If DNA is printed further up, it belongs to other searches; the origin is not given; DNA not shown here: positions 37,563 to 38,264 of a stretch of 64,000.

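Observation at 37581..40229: Solitary MazF/PemK-like toxin translationally coupled to a serine hydrolase and a DHOD-like gene, with no antitoxin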

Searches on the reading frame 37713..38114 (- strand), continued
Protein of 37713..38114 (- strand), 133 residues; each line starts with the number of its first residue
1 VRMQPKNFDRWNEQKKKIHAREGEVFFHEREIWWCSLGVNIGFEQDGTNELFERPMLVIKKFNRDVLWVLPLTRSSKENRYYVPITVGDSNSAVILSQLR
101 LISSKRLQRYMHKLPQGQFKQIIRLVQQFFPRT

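Call 13: find_encoding_contigs(protein=P0119, flank=4000, max_places=3)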
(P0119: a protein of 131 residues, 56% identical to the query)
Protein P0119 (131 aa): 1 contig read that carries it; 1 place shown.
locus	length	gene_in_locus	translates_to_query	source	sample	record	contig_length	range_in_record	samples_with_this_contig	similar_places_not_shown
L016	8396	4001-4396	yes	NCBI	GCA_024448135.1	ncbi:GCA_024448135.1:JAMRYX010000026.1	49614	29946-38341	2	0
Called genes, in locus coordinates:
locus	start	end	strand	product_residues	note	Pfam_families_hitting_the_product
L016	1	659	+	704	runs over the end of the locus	PF00353:HemolysinCabind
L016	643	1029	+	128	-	PF00353:HemolysinCabind (weak)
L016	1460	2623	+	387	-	PF13356:Arm-DNA-bind_3, PF22022:Phage_int_M, PF00589:Phage_integrase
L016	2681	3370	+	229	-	-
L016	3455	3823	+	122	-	PF13730:HTH_36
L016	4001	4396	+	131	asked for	PF02452:PemK_toxin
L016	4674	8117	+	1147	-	PF13884:Peptidase_S74, PF16403:Bact_surface_Ig-like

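Call 14: search_protein_families(library=phrogs, proteins=[window:37713-38114:-], max_evalue=0.01)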
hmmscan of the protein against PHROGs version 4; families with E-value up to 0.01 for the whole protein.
window:37713-38114:- (133 aa): 2 families
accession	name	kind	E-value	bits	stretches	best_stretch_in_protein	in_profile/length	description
phrog_9567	-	moron, auxiliary metabolic gene and host takeover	1.3e-13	52.1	1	5-113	5-120/144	MazF-like growth inhibitor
phrog_1936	-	moron, auxiliary metabolic gene and host takeover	1.4e-06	29.3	1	31-129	13-118/188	MazF-like growth inhibitor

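Call 15: search_protein_families(library=padloc, proteins=[window:37713-38114:-], max_evalue=0.01)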
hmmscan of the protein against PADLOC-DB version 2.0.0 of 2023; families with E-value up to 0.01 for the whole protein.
window:37713-38114:- (133 aa): 0 families

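Call 16: find_related_loci(query=window:37713-38114:-, collection=genome_contigs, flank=4000)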
Query window:37713-38114:- (133 aa) in genome_contigs; peptide patterns used: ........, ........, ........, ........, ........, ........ (x = any residue, [..] = any of these).
241 stretches matched a pattern; 117 encode a relative of the query (tblastn E <= 1e-3); the best 80 are kept; 80 distinct loci.
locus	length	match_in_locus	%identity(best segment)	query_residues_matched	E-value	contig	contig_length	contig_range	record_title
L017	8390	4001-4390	88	3-132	5e-78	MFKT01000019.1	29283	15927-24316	MAG: Candidatus Kaiserbacteria bacterium RIFCSPHIGHO2_01_FULL_53_29 rifcsphigho2_01_scaffold_3557, whole genome shotgun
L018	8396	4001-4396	86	1-132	2e-77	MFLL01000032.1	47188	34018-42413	MAG: Candidatus Kaiserbacteria bacterium RIFCSPHIGHO2_02_FULL_55_25 rifcsphigho2_02_scaffold_9560, whole genome shotgun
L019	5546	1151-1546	83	1-132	7e-76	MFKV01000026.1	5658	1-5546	MAG: Candidatus Kaiserbacteria bacterium RIFCSPHIGHO2_01_FULL_54_36 rifcsphigho2_01_scaffold_60382, whole genome shotgun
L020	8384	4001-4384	84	6-133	4e-75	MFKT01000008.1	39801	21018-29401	MAG: Candidatus Kaiserbacteria bacterium RIFCSPHIGHO2_01_FULL_53_29 rifcsphigho2_01_scaffold_1511, whole genome shotgun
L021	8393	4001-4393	79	1-131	7e-71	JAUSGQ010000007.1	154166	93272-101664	MAG: bacterium isolate E14_metabat.bin.131 E14_k141_715857, whole genome shotgun sequence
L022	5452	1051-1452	66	1-133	5e-60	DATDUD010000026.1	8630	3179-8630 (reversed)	MAG TPA_asm: Candidatus Paceibacterota bacterium isolate SMAG_U8048 k141_2342171, whole genome shotgun sequence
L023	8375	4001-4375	69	6-132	3e-54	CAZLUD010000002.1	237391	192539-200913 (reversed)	MAG TPA_asm: uncultured Candidatus Saccharibacteria bacterium isolate SRP286056_co2_71 genome assembly, contig: NODE_32_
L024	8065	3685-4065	65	6-131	3e-52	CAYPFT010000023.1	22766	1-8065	MAG TPA_asm: uncultured Candidatus Saccharibacteria bacterium isolate SRP090828_co3_53 genome assembly, contig: NODE_340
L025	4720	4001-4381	62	5-130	2e-50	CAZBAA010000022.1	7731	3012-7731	MAG TPA_asm: uncultured Candidatus Saccharibacteria bacterium isolate SRP269290_co3_478 genome assembly, contig: NODE_13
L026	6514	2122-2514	59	1-130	4e-50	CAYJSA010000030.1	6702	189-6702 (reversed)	MAG TPA_asm: uncultured Candidatus Saccharibacteria bacterium isolate ERP125453_co1_163 genome assembly, contig: NODE_14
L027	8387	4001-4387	60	4-131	2e-49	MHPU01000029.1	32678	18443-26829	MAG: Candidatus Staskawiczbacteria bacterium RIFOXYD1_FULL_32_13 rifoxyd1_full_scaffold_381, whole genome shotgun sequen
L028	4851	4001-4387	60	3-130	1e-48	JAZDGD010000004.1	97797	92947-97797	MAG: Patescibacteria group bacterium isolate MEGAHIT-group-0.234 k141_14042128, whole genome shotgun sequence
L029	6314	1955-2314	63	6-124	1e-46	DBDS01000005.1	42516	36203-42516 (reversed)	MAG TPA_asm: Patescibacteria group bacterium UBA926 UBA926_contig_406, whole genome shotgun sequence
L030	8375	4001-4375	58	6-130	5e-46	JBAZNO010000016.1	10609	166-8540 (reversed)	MAG: Candidatus Paceibacterota bacterium isolate SO_2017_LW4_71 scaffold_12028_c1_LW137-91_2017, whole genome shotgun se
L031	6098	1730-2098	59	6-130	1e-45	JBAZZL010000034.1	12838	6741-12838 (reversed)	MAG: Patescibacteria group bacterium isolate SO_2017_GW3_15 scaffold_2458_c1_OW296A_2017, whole genome shotgun sequence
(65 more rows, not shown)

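Call 23: search_protein_families(library=pfam, alignment_id=A1, max_evalue=0.001)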
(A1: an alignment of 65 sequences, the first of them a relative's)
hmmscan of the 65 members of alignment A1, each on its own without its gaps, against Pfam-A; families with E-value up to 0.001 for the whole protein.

A. member 1, L018:3365-3790:- (141 aa): 0 families

B. families by the number of members that match (of 65 scanned): 44 families (the first 25 are shown)
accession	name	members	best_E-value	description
PF04011.17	LemA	1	1.1e-61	LemA family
PF00578.27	AhpC-TSA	1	7.3e-40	AhpC/TSA family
PF00164.32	Ribosom_S12_S23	1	1.5e-37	Ribosomal protein S12/S23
PF02502.23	LacAB_rpiB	1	8.2e-35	Ribose/Galactose Isomerase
PF04073.20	tRNA_edit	1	1.1e-28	Aminoacyl-tRNA editing domain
PF05198.21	IF3_N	1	1.6e-28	Translation initiation factor IF-3, N-terminal domain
PF12647.12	RNHCP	1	2.7e-28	RNHCP domain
PF02357.24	NusG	1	3.9e-26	Transcription termination factor nusG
PF13091.12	PLDc_2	1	3.1e-24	PLD-like domain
PF00406.28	ADK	1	4.1e-19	Adenylate kinase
PF13483.12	Lactamase_B_3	1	7.9e-19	Beta-lactamase superfamily domain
PF08534.16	Redoxin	1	2.8e-17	Redoxin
PF01541.30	GIY-YIG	1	1.1e-16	GIY-YIG catalytic domain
PF02452.23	PemK_toxin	1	5.1e-15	PemK-like, MazF-like toxin of type II toxin-antitoxin system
PF01022.26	HTH_5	1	8.7e-15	Bacterial regulatory protein, arsR family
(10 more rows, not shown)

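Call 25: search_solved_structures(query=A2, max_evalue=1, show_alignments=4)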
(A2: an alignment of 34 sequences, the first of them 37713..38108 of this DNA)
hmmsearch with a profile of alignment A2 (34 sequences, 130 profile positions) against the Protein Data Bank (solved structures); distinct sequences matched with E-value up to 1: 15.
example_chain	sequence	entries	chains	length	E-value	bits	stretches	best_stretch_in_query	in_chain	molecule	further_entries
4mdx_A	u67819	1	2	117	2.6e-05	27.1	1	26-124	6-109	mRNA interferase EndoA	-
1ne8_A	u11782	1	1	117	2.9e-05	27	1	27-124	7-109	conserved hypothetical protein YDCE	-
4me7_A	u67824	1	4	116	3e-05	26.9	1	28-124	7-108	mRNA interferase EndoA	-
7bxy_A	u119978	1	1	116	3.5e-05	26.8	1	28-123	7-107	mRNA interferase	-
4hke_A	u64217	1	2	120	3.8e-05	26.6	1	28-123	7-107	Addiction module toxin component PemK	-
2mf2_A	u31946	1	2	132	0.00023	24.1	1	39-122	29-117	mRNA interferase MazF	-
4mzm_A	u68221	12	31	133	0.00023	24.1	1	39-122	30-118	mRNA interferase MazF | MazF mRNA interferase | Endoribonuclease MazF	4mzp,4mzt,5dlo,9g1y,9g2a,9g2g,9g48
4of1_A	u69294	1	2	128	0.00025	24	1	50-122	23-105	mRNA interferase MazF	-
6l29_A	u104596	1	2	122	0.0099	18.8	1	24-125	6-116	mRNA interferase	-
7bye_B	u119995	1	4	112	0.012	18.5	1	42-128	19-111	Uncharacterized protein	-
6l2a_A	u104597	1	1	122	0.017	18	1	24-125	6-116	mRNA interferase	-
1m1f_A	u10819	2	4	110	0.06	16.3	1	27-124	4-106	Kid toxin protein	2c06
6kyt_A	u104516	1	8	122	0.088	15.7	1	28-125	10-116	Endoribonuclease MazF9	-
6kys_A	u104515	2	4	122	0.095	15.6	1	28-125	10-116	Endoribonuclease MazF9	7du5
5hjz_A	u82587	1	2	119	0.11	15.5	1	28-125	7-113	Endoribonuclease MazF9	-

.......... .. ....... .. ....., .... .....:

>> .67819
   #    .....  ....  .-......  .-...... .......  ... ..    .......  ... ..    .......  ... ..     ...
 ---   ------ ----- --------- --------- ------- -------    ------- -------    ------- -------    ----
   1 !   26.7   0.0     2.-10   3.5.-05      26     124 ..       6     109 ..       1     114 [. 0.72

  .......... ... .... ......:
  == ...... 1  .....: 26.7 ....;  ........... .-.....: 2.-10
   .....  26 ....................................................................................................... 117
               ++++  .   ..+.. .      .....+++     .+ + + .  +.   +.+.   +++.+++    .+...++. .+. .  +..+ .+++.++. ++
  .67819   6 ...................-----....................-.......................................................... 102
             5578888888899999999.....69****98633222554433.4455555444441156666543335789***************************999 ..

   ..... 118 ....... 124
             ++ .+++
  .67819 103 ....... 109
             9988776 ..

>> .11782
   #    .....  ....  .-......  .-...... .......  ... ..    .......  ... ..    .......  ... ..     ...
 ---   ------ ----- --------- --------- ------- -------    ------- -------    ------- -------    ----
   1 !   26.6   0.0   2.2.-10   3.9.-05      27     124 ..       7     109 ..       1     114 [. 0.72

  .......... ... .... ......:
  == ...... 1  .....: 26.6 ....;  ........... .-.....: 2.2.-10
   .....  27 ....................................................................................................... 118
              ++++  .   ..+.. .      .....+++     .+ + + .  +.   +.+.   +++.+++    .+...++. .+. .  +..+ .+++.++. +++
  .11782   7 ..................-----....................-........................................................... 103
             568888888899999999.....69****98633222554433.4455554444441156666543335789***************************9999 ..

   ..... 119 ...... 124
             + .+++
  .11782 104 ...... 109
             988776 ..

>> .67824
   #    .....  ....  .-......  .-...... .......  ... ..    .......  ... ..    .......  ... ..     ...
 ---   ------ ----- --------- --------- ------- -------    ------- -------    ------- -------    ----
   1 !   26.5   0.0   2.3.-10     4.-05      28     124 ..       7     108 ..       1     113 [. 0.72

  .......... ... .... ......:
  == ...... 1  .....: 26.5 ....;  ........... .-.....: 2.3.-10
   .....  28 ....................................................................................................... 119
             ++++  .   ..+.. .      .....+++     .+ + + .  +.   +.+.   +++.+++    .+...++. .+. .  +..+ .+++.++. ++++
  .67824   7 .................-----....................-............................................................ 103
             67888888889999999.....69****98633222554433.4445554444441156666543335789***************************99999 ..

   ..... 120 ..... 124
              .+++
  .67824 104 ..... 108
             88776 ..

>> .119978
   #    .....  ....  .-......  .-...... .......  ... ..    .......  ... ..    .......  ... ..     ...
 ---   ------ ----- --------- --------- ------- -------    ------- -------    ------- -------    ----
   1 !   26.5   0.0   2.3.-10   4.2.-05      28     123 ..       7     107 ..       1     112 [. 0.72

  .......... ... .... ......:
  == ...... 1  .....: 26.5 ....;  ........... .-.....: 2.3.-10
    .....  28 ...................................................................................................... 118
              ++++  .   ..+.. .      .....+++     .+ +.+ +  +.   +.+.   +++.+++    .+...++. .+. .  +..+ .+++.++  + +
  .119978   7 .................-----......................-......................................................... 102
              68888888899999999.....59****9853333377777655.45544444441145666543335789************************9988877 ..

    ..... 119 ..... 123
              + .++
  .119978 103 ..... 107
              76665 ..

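Call 31: search_dna_similar(query=window:37713-38108:-, collection=phages, mode=protein, max_evalue=0.001, max_rows=25)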
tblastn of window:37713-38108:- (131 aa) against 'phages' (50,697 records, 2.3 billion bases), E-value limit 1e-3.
Records with a match: 8; places in all: 8; records where one place covers at least 80% of the query: 7.
Best place of each record, by identity: <60% 8.
By first word of the organism name: Campylobacter 7; Bacteriophage 1.
By host as written in the record: Campylobacter jejuni subsp. jejuni 00-2425 1; Campylobacter jejuni subsp. jejuni 00-6200 1; Campylobacter jejuni subsp. jejuni 00-1597 1; Campylobacter jejuni subsp. jejuni 01-1512 1; Campylobacter jejuni subsp. jejuni 00-0949 1; Campylobacter jejuni L26 1; Campylobacter jejuni 1; - 1.
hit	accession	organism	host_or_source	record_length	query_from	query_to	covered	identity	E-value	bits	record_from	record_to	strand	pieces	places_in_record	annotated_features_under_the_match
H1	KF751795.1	Campylobacter phage CJIE4-3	Campylobacter jejuni subsp. jejuni ...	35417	6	110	80%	31.3%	1e-7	54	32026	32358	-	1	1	toxin MazF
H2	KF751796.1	Campylobacter phage CJIE4-4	Campylobacter jejuni subsp. jejuni ...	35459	6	110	80%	31.3%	1e-7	54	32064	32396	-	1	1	toxin MazF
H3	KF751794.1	Campylobacter phage CJIE4-2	Campylobacter jejuni subsp. jejuni ...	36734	6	110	80%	31.3%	1e-7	54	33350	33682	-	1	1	toxin MazF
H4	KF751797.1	Campylobacter phage CJIE4-5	Campylobacter jejuni subsp. jejuni ...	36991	6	110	80%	31.3%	1e-7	54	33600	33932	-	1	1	toxin MazF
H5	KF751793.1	Campylobacter phage CJIE4-1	Campylobacter jejuni subsp. jejuni ...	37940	6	110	80%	31.3%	1e-7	54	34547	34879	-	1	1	toxin MazF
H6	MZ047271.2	Campylobacter phage PC10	Campylobacter jejuni L26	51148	6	110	80%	31.3%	1e-7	54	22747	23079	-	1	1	PemK-like protein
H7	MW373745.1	Campylobacter phage CJLB-13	Campylobacter jejuni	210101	6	110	80%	31.3%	1e-7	54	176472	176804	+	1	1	record has no annotation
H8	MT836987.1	Bacteriophage sp.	human fecal samples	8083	19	120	78%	27.0%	4e-4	44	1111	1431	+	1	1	record has no annotation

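Call 32: search_dna_similar(query=window:37713-38108:-, collection=plasmids, mode=protein, max_evalue=0.001, max_rows=25)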
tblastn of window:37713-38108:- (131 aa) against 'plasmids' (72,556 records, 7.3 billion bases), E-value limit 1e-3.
Records with a match: 44; places in all: 44; records where one place covers at least 80% of the query: 4.
Best place of each record, by identity: <60% 44.
By first word of the organism name: Campylobacter 36; Helicobacter 6; Nitratiruptor 2.
By predicted mobility (MOB-suite, as given by PLSDB): non-mobilizable 27; conjugative 16; mobilizable 1.
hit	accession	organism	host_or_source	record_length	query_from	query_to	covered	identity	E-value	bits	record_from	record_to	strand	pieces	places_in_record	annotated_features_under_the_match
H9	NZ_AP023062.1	Nitratiruptor sp. YY08-14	-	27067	6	117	85%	35.4%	5e-18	86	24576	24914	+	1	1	type II toxin-antitoxin system PemK/MazF family toxin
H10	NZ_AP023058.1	Nitratiruptor sp. YY08-10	-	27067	6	117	85%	35.4%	5e-18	86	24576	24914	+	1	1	type II toxin-antitoxin system PemK/MazF family toxin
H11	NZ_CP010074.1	Campylobacter jejuni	Homo sapiens,stool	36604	6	104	76%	34.3%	1e-8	59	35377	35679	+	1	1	type II toxin-antitoxin system PemK/MazF family toxin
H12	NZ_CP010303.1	Campylobacter jejuni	Homo sapiens,stool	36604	6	104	76%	34.3%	1e-8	59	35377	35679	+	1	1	type II toxin-antitoxin system PemK/MazF family toxin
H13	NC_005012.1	Campylobacter jejuni subsp. jejuni 81-176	-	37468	6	104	76%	34.3%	1e-8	59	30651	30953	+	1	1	type II toxin-antitoxin system PemK/MazF family toxin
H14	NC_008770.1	Campylobacter jejuni subsp. jejuni 81-176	-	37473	6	104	76%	34.3%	1e-8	59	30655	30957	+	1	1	type II toxin-antitoxin system PemK/MazF family toxin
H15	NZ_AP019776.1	Helicobacter suis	-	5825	6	104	76%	33.7%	2e-7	55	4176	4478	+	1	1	type II toxin-antitoxin system PemK/MazF family toxin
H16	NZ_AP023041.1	Helicobacter suis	Homo sapiens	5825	6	104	76%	33.7%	2e-7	55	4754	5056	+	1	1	type II toxin-antitoxin system PemK/MazF family toxin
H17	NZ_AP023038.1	Helicobacter suis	Sus scrofa domesticus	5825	6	104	76%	33.7%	2e-7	55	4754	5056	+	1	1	type II toxin-antitoxin system PemK/MazF family toxin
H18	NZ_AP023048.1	Helicobacter suis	Homo sapiens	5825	6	104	76%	33.7%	2e-7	55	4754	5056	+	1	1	type II toxin-antitoxin system PemK/MazF family toxin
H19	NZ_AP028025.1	Helicobacter sp. NHP21005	Felis catus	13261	6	120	88%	28.8%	9e-8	56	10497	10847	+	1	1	type II toxin-antitoxin system PemK/MazF family toxin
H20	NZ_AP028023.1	Helicobacter sp. NHP21005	Felis catus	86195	6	120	88%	28.8%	1e-7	56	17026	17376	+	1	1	type II toxin-antitoxin system PemK/MazF family toxin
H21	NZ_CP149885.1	Campylobacter coli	Chicken,cell culture,liver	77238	28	120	71%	30.2%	3e-9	60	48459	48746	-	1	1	type II toxin-antitoxin system PemK/MazF family toxin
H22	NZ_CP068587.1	Campylobacter coli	culture,anal swab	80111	28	120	71%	30.2%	3e-9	60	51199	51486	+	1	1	type II toxin-antitoxin system PemK/MazF family toxin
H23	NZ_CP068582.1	Campylobacter coli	culture,anal swab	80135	28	120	71%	30.2%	3e-9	60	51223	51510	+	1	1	type II toxin-antitoxin system PemK/MazF family toxin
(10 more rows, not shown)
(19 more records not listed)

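Call 33: get_annotated_region(hit=H13, flank=2500)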
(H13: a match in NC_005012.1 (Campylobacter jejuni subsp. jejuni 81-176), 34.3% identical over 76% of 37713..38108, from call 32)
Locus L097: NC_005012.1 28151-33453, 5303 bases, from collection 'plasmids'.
description: Campylobacter jejuni subsp. jejuni 81-176 plasmid pVir, complete sequence
organism: Campylobacter jejuni subsp. jejuni 81-176 (NCBI taxid 354242)
taxonomy: Bacteria; Campylobacterota; Epsilonproteobacteria; Campylobacterales; Campylobacteraceae; Campylobacter; Campylobacter jejuni; Campylobacter jejuni subsp. jejuni 81-176
host: -; source: -; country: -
typing (MOB-suite, as given by PLSDB): conjugative; replicon rep_cluster_1502; relaxase MOBP; mating-pair formation MPF_T
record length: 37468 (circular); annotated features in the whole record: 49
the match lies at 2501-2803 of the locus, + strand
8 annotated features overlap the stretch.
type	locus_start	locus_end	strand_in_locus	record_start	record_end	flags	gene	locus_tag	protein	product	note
CDS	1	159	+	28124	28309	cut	-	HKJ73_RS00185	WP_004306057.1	hypothetical protein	-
CDS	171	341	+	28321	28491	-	-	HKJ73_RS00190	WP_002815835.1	hypothetical protein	-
CDS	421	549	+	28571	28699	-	-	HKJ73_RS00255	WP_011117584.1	hypothetical protein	-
CDS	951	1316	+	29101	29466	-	-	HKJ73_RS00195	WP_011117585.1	hypothetical protein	-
CDS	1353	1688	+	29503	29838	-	-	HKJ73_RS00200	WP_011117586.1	hypothetical protein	-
CDS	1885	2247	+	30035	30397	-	-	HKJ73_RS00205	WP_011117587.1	hypothetical protein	-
CDS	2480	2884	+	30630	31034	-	-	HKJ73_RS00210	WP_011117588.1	type II toxin-antitoxin system PemK/MazF family toxin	-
CDS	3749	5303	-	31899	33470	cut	-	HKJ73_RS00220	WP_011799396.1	relaxase/mobilization nuclease domain-containing protein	-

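Call 34: get_annotated_region(hit=H9, flank=2500)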
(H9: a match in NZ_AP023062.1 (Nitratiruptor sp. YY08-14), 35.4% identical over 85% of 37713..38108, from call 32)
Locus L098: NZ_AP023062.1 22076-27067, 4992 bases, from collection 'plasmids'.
description: Nitratiruptor sp. YY08-14 plasmid pNitYY0814_PLS, complete sequence
organism: Nitratiruptor sp. YY08-14 (NCBI taxid 2724899)
taxonomy: Bacteria; Campylobacterota; Epsilonproteobacteria; Nautiliales; Nitratiruptoraceae; Nitratiruptor; Nitratiruptor sp. YY08-14
host: -; source: -; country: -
typing (MOB-suite, as given by PLSDB): non-mobilizable
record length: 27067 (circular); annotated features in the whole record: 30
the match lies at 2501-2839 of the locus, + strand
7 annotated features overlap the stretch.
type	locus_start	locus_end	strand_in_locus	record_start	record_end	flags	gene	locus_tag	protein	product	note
CDS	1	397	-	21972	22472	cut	-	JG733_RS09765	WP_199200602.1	flavodoxin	-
CDS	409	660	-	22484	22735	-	-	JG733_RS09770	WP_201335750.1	hypothetical protein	-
CDS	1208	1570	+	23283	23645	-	-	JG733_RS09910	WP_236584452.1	hypothetical protein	-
CDS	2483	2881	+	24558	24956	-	-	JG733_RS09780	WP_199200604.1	type II toxin-antitoxin system PemK/MazF family toxin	-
CDS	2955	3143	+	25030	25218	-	-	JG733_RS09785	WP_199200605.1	hypothetical protein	-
CDS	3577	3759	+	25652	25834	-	-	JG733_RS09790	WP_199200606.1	hypothetical protein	-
CDS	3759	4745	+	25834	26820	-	-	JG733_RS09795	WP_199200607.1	replication initiation protein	GO:0006270 - DNA replication initiation [Evidence IEA]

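Call 35: predict_structure(alignment_id=A2)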
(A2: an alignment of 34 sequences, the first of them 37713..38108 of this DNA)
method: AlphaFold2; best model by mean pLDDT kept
length: 131 residues; sequences in the alignment: 34
mean_pLDDT: 54.3   pTM: 0.41
mean pLDDT of the five models: 54.3, 53.6, 51.2, 49.1, 44.0
residues with pLDDT >= 90: 0; 70-90: 4; 50-70: 82; < 50: 45
segments of 3 or more residues with pLDDT < 50: 28-52, 58-65, 95-102
pLDDT, mean of each block of 10 residues (from residue 1): 57 64 51 38 39 51 51 64 59 43 56 69 64 48
secondary structure, 60 per line:
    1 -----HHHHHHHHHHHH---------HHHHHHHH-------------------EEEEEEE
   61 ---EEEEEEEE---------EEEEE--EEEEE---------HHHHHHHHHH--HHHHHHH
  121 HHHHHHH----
elements in order: H6-17 H27-34 E54-60 E64-71 E81-85 E88-92 H102-111 H114-127
